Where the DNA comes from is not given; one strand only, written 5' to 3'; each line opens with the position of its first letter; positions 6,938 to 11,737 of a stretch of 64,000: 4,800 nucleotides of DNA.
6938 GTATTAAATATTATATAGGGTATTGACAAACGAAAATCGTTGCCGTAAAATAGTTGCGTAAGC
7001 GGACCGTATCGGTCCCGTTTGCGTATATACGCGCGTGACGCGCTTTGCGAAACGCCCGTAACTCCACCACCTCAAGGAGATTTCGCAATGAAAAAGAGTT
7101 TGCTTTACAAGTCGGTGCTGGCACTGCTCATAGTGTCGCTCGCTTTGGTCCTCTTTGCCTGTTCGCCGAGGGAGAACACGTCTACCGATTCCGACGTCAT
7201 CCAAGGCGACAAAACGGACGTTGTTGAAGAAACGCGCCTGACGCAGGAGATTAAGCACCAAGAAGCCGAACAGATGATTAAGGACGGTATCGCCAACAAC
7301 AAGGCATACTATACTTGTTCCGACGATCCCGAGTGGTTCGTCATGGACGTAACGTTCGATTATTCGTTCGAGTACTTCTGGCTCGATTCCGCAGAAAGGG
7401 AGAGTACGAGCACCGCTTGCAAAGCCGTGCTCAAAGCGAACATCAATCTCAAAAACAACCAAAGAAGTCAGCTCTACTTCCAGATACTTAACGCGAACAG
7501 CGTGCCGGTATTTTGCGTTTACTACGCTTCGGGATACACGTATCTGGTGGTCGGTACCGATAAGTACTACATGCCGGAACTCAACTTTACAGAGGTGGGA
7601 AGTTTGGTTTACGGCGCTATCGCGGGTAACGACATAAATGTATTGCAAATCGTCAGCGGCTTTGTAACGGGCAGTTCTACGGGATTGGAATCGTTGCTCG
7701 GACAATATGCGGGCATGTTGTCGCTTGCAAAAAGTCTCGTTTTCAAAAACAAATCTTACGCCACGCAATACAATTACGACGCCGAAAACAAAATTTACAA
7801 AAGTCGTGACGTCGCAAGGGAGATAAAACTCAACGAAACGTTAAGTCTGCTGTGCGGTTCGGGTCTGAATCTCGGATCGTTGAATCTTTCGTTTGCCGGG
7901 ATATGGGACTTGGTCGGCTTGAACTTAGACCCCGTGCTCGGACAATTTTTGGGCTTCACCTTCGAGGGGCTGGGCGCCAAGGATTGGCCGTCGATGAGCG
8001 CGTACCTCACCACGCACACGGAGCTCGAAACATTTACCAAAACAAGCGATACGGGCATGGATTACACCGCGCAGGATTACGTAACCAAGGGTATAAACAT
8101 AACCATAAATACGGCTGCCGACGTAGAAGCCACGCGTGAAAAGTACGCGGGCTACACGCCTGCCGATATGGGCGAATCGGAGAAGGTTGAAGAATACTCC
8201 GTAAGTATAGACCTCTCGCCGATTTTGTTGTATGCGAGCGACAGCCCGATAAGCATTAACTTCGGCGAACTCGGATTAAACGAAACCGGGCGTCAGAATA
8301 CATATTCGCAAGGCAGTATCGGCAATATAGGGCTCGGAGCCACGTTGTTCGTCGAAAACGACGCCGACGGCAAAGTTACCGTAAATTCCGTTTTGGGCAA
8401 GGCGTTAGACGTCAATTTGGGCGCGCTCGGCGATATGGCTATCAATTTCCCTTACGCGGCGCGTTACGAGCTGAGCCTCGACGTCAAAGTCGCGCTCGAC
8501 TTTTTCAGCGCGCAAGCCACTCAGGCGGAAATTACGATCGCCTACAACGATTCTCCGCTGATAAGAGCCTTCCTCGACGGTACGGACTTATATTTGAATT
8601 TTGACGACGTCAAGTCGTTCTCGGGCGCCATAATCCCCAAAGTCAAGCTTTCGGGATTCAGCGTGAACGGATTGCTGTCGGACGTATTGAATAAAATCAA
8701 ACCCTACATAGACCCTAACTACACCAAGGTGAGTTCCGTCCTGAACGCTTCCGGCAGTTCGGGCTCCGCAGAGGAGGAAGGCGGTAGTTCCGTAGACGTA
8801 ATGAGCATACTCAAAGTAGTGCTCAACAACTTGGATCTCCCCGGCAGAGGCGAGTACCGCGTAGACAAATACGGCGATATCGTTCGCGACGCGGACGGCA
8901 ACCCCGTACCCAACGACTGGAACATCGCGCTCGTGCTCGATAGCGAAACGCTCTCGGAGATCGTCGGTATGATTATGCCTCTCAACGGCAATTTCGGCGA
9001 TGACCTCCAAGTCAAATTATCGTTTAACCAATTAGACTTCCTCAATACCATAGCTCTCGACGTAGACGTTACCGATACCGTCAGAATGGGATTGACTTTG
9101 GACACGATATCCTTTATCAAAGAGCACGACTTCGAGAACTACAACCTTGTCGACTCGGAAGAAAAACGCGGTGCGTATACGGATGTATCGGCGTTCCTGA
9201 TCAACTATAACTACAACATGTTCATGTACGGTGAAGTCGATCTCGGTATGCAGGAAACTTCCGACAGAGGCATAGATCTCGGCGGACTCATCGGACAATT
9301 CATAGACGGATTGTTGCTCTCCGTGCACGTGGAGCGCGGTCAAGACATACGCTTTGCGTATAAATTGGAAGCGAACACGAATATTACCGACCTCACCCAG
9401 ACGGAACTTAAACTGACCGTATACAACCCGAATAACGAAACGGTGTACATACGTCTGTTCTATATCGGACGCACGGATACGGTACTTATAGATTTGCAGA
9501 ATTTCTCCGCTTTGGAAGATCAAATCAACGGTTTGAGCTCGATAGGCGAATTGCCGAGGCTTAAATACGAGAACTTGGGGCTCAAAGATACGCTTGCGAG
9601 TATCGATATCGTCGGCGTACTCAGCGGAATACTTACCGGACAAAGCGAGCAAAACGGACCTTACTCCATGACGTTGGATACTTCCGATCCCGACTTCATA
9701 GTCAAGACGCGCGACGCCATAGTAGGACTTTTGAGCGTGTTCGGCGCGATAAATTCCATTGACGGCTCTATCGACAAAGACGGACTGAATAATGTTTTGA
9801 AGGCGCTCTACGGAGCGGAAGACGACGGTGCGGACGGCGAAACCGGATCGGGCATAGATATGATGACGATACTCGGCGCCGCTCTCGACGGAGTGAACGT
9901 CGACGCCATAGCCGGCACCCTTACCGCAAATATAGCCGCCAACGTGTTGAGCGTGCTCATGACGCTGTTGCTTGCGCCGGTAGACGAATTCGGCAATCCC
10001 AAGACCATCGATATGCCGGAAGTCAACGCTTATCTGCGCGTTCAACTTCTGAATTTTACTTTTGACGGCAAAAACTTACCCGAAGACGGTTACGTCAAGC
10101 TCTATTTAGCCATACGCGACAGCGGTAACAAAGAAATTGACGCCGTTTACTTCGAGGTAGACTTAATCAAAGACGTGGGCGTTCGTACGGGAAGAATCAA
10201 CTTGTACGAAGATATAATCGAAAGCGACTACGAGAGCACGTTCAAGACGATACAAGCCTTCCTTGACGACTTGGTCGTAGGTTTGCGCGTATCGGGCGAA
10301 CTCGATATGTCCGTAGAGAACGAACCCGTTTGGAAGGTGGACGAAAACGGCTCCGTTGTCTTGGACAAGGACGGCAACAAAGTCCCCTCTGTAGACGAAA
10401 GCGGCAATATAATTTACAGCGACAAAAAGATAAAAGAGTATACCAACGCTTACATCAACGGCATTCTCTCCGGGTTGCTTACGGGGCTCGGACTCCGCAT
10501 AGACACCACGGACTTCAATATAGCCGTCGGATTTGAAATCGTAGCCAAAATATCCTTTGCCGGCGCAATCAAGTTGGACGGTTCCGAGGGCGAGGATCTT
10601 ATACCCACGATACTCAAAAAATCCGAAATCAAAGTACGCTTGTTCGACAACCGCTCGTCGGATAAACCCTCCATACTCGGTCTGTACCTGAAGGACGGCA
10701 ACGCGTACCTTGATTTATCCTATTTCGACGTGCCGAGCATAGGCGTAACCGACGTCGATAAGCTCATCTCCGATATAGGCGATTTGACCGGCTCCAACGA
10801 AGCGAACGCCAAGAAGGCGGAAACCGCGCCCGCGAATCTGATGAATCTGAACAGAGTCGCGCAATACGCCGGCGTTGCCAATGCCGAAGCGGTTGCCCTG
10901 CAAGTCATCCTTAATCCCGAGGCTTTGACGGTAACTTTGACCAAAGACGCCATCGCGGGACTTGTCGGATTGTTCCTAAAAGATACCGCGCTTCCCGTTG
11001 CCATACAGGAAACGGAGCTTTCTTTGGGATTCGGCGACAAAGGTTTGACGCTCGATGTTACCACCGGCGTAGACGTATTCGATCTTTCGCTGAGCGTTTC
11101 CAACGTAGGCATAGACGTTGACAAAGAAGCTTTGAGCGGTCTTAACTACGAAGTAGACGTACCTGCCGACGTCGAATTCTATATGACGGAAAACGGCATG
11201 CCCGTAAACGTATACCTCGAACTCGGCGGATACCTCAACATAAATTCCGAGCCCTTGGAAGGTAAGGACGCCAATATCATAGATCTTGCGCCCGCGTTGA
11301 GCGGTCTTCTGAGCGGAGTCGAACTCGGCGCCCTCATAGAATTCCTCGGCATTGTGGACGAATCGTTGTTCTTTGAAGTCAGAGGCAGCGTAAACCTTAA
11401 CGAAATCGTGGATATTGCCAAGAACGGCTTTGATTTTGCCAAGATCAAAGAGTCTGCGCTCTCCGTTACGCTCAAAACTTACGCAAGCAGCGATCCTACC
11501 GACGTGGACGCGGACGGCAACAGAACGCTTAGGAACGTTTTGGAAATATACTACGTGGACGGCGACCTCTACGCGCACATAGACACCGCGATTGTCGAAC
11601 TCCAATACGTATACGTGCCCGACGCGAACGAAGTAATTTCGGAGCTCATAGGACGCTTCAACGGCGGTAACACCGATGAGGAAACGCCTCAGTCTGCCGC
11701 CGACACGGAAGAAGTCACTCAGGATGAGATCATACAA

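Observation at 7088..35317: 28.2 kb uninterrupted ORF encoding a ~9,409 aa lipoprotein of unassignable family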

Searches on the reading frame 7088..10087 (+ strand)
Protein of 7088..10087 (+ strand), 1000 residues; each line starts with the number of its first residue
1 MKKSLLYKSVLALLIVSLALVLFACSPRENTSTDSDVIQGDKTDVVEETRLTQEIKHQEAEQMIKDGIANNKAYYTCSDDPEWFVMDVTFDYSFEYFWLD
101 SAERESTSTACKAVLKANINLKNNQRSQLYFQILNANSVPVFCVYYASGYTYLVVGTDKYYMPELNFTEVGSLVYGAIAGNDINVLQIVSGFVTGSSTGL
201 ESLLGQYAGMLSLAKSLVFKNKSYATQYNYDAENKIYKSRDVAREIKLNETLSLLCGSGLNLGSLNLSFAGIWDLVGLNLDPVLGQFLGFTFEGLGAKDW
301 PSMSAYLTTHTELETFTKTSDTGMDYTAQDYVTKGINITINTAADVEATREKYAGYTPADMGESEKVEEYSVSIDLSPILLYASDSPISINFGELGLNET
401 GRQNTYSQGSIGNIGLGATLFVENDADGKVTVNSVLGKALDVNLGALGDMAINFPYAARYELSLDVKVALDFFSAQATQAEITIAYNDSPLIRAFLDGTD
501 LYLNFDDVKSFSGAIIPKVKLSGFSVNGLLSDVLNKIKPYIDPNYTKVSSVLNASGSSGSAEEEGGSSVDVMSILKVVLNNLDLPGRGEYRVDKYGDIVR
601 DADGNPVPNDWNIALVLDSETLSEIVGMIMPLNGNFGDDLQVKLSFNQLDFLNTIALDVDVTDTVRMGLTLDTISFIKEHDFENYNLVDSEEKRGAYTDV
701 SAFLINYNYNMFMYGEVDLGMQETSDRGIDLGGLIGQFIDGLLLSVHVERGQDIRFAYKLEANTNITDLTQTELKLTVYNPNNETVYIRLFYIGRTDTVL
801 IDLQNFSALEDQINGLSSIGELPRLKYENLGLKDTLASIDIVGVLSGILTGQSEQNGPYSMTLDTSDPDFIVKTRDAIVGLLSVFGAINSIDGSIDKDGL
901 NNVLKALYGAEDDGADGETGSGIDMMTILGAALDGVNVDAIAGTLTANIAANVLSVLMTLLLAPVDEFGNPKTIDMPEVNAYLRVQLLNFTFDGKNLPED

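Call 5: search_protein_families(library=pfam, max_evalue=0.01, proteins=[window:7088-10087:+])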
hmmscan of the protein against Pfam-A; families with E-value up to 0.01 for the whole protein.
window:7088-10087:+ (1000 aa): 0 families

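Call 20: search_protein_families(library=ncbifam, max_evalue=0.01, proteins=[window:7088-10087:+])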
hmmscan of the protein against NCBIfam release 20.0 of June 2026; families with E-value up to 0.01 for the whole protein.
window:7088-10087:+ (1000 aa): 0 families

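Call 89: search_protein_families(library=phrogs, max_evalue=0.001, proteins=[window:7088-10087:+])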
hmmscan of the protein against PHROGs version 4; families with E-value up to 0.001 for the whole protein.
window:7088-10087:+ (1000 aa): 0 families

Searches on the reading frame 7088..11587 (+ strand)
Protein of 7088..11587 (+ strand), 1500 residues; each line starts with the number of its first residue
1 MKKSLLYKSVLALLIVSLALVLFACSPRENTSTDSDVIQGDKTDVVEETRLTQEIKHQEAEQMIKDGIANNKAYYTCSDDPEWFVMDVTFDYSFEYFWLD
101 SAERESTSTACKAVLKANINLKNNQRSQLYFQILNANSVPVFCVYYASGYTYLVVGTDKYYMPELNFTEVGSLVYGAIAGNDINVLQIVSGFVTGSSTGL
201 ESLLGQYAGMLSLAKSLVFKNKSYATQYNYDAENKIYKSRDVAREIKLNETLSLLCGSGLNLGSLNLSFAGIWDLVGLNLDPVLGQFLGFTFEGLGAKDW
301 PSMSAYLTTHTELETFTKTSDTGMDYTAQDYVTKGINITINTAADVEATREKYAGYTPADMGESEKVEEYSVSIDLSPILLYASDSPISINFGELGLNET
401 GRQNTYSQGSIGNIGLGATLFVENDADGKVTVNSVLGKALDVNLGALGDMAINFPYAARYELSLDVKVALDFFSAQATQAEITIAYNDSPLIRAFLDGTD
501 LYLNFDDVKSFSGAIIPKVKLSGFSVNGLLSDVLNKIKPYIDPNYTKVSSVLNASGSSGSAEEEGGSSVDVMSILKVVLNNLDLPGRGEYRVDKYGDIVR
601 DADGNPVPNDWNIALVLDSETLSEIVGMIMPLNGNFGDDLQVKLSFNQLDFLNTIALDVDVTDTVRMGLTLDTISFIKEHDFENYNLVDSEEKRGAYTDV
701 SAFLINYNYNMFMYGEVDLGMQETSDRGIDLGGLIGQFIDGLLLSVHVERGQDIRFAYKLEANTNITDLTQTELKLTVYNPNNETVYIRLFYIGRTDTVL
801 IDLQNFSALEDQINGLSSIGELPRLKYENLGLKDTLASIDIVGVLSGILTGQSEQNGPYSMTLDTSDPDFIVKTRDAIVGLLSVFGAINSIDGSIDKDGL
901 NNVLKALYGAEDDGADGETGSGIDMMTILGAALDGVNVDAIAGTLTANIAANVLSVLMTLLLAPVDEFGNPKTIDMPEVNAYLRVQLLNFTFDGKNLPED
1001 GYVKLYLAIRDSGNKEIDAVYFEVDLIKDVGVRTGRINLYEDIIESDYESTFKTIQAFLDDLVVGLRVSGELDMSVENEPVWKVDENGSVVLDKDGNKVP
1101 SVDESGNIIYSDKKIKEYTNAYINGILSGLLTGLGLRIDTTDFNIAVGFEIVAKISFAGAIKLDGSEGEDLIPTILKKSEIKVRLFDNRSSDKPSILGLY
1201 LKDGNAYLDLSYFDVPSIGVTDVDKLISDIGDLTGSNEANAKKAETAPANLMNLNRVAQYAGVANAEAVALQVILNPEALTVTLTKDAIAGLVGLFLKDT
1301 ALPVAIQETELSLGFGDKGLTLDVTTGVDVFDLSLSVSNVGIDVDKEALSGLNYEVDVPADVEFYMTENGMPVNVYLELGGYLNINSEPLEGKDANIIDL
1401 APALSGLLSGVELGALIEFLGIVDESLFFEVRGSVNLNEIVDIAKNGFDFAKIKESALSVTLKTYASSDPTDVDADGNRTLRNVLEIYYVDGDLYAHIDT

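Call 14: find_homologous_proteins(query=window:7088-11587:+)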
Query window:7088-11587:+ (1500 aa): 3 proteins with E <= 0.001 among 8000 candidates.
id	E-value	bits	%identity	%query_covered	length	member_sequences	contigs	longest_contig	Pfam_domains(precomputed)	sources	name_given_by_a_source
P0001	0.0e+0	1417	47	99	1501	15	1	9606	-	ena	-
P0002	0.0e+0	1314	45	100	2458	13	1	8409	-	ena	-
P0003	2.0e-241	822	46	55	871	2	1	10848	-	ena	-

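Call 15: find_encoding_contigs(protein=P0002, flank=10000)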
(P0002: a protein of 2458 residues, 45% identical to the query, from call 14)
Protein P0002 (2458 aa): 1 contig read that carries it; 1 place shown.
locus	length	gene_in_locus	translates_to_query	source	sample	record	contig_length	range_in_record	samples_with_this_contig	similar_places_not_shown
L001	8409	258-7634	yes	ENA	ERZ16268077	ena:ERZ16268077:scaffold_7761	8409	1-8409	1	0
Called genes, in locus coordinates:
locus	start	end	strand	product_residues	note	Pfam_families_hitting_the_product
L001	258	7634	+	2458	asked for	-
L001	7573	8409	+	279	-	?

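Call 16: find_encoding_contigs(protein=P0001, flank=10000)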
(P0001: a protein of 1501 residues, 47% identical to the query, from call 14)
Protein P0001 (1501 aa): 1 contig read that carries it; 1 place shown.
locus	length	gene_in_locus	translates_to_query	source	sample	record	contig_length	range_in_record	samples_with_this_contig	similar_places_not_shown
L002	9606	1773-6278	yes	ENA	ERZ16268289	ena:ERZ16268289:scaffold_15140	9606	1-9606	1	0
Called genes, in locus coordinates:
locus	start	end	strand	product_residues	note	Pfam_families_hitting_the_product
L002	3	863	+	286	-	?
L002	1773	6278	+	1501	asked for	-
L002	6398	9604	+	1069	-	?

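Call 17: find_encoding_contigs(protein=P0003, flank=10000)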
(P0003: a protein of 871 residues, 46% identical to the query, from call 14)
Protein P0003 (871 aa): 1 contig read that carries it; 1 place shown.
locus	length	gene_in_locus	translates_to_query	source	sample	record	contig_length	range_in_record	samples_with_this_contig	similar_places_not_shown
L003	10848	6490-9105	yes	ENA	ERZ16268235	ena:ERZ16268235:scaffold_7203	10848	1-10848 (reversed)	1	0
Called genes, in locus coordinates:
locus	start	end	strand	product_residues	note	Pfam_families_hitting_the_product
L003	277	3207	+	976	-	PF02368:Big_2 (weak), PF01841:Transglut_core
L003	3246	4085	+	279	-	-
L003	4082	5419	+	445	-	PF00480:ROK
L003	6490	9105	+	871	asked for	-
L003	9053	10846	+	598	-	?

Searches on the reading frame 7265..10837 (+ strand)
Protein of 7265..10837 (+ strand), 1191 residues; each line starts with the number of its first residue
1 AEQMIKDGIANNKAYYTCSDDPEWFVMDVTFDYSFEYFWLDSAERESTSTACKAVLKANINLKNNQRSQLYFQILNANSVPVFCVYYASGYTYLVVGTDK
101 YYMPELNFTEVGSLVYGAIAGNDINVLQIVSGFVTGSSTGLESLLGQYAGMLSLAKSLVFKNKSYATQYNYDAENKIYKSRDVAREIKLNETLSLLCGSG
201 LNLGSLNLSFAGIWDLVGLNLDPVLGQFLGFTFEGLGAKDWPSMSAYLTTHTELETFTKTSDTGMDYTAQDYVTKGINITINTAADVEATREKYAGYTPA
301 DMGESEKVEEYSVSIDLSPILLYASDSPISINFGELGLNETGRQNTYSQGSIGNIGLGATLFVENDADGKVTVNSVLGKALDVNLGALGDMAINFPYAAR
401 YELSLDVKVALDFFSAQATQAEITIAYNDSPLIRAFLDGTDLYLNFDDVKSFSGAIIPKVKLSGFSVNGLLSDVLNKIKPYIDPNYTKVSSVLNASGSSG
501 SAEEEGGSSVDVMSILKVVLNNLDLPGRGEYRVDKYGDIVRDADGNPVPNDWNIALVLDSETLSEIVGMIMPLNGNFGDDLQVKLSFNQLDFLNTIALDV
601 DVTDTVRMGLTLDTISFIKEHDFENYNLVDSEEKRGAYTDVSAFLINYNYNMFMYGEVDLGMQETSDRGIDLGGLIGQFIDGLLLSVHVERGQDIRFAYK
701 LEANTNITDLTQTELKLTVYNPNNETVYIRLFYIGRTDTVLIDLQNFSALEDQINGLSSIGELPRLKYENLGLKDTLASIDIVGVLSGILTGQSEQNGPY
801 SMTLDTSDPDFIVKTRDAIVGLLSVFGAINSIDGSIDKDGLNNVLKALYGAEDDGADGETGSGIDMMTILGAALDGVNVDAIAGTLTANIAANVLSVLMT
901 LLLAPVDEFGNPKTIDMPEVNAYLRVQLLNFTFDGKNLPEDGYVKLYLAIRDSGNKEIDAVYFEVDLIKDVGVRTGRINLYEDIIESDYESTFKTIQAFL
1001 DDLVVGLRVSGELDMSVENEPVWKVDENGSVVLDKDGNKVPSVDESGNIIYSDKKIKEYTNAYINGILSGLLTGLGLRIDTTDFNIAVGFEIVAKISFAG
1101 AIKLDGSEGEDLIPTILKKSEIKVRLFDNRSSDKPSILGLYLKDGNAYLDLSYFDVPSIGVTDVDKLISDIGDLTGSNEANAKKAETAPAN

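Call 39: predict_structure(alignment_id=A1)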
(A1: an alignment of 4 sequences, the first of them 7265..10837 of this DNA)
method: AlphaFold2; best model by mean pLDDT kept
length: 1191 residues; sequences in the alignment: 4
mean_pLDDT: 35.9   pTM: 0.25
mean pLDDT of the five models: 35.9, 35.5, 34.5, 34.4, 30.1
residues with pLDDT >= 90: 0; 70-90: 20; 50-70: 152; < 50: 1019
segments of 3 or more residues with pLDDT < 50: 1-29, 31-52, 61-68, 77-83, 88-91, 96-169, 171-178, 181-248, 250-252, 254-654, 661-675, 687-694, 706-710, 759-761, 768-1020, 1052-1089, 1092-1119, 1155-1158, 1165-1191
pLDDT, mean of each block of 10 residues (from residue 1): 28 33 44 35 29 50 48 52 50 46 41 33 31 29 33 36 38 43 44 29 25 23 25 28 45 43 33 44 37 34 32 29 33 30 26 26 32 28 23 21 24 27 30 37 32 29 31 30 29 23 26 35 32 40 36 30 38 28 30 27 22 21 25 28 33 50 30 51 52 54 51 64 69 63 66 54 52 40 26 22 24 26 23 25 27 23 23 24 25 27 27 27 30 30 32 31 30 26 30 42 39 38 64 67 56 42 36 28 39 46 41 45 54 53 54 49 44 27 24 22
secondary structure, 60 per line:
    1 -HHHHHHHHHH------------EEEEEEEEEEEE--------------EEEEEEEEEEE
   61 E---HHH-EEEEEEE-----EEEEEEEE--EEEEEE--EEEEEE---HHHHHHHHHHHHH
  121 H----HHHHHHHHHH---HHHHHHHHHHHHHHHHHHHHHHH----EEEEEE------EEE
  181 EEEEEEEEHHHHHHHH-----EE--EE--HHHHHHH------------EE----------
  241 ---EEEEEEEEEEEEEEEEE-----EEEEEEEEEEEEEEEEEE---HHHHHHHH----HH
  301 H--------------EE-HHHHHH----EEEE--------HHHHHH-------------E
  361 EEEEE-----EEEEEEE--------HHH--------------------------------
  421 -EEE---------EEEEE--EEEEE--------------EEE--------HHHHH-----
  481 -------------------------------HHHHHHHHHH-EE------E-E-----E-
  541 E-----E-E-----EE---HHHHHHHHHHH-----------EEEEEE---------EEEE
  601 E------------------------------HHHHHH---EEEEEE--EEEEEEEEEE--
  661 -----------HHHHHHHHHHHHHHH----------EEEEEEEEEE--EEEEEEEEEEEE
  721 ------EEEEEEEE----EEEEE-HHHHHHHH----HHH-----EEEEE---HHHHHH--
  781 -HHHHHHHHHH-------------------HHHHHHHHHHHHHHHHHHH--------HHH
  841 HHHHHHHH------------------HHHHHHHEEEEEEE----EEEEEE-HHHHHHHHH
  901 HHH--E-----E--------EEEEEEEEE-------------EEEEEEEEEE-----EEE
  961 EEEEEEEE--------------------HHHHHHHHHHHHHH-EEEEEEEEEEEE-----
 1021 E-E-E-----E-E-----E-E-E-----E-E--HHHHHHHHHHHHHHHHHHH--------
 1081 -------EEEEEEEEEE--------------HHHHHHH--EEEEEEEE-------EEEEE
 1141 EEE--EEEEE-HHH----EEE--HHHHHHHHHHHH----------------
elements in order (helices of 4 or more, strands of 3 or more residues): H2-11 E24-35 E50-61 E69-75 E81-88 E91-96 E99-104 H108-121 H126-135 H139-161 E166-171 E178-188 H189-196 H210-216 E244-260 E266-283 H287-294 H319-324 E329-332 H341-346 E360-365 E371-377 E422-424 E434-438 E441-445 E460-462 H471-475 H512-521 H560-570 E582-587 E597-601 H632-637 E641-646 E649-658 H672-686 E697-706 E709-720 E727-734 E739-743 H745-752 E765-769 H773-778 H782-791 H811-829 H838-848 H867-873 E874-880 E885-890 H892-903 E921-929 E943-952 E958-968 H989-1002 E1004-1015 H1054-1072 E1088-1097 H1112-1118 E1121-1128 E1136-1143 E1146-1150 E1159-1161 H1164-1175

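Call 44: find_related_loci(query=A1, collection=genome_contigs, flank=10000)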
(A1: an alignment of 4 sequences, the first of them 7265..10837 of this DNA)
Query A1 (1191 aa) in genome_contigs; peptide patterns used: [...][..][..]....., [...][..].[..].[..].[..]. (x = any residue, [..] = any of these).
267 stretches matched a pattern; 8 encode a relative of the query (tblastn E <= 1e-3); 8 distinct loci.
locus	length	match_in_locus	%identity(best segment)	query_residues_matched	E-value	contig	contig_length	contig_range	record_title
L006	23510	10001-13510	47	1-1177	0e+0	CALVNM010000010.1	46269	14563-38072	MAG: uncultured Clostridia bacterium isolate BRZ_GG__bin59 genome assembly, contig: BRZ_GG__NODE_1167_length_46269_cov_6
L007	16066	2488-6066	43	1-1188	0e+0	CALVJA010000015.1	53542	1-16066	MAG: uncultured Clostridia bacterium isolate BRZ_CF__bin14 genome assembly, contig: BRZ_CF__NODE_782_length_53542_cov_12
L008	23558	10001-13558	43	1-1188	0e+0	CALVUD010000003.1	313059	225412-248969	MAG: uncultured Clostridia bacterium isolate BRZ_BR__bin51 genome assembly, contig: BRZ_BR__NODE_21_length_313059_cov_17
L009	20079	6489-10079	41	1-1177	0e+0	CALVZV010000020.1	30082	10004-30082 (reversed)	MAG: uncultured Clostridia bacterium isolate BRZ_GG__bin40 genome assembly, contig: BRZ_GG__NODE_2103_length_30082_cov_6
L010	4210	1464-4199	45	1-907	0e+0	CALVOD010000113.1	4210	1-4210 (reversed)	MAG: uncultured Clostridia bacterium isolate BRZ_AB__bin25 genome assembly, contig: BRZ_AB__NODE_21864_length_4210_cov_1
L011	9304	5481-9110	36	1-1191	0e+0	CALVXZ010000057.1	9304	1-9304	MAG: uncultured Clostridia bacterium isolate BRZ_GG__bin9 genome assembly, contig: BRZ_GG__NODE_10100_length_9304_cov_8.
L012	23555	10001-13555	46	1-1185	0e+0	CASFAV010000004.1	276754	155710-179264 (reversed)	uncultured Eubacteriales bacterium isolate SI.O39.metabat-bins.38 genome assembly, contig: SI.O39.metabat-bins.38.fa_k14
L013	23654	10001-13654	36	1-1177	0e+0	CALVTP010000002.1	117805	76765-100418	MAG: uncultured Clostridia bacterium isolate BRZ_KS__bin88 genome assembly, contig: BRZ_KS__NODE_151_length_117805_cov_1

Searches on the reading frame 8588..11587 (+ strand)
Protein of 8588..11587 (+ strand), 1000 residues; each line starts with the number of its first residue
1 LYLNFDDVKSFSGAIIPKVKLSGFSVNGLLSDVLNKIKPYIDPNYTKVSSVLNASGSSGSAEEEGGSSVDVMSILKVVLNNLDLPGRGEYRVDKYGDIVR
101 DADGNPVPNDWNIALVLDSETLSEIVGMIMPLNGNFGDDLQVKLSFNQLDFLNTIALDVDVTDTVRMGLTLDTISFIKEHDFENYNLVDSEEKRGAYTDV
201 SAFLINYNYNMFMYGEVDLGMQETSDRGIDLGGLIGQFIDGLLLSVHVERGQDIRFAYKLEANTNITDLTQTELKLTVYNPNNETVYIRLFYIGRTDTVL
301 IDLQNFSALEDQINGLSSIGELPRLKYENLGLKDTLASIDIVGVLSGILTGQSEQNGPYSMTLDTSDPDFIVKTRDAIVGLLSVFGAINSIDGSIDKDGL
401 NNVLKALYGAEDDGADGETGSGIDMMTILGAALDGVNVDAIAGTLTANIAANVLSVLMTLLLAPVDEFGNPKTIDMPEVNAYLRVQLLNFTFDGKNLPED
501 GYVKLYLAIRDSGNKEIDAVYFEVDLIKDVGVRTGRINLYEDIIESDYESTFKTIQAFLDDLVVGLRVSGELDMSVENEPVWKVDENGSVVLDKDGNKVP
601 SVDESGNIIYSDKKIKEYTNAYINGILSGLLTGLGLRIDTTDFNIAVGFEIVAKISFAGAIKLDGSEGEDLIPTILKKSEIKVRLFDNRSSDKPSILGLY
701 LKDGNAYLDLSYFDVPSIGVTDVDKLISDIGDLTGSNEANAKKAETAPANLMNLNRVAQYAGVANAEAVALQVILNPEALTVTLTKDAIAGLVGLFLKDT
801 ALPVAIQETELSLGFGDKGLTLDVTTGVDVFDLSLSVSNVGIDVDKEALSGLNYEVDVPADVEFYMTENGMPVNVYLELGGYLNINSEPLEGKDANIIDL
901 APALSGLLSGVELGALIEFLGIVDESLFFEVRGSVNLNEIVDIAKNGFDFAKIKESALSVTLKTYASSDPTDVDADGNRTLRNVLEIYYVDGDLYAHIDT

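Call 69: search_protein_families(library=pfam, max_evalue=1, proteins=[window:8588-11587:+])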
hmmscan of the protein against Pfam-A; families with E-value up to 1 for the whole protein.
window:8588-11587:+ (1000 aa): 0 families
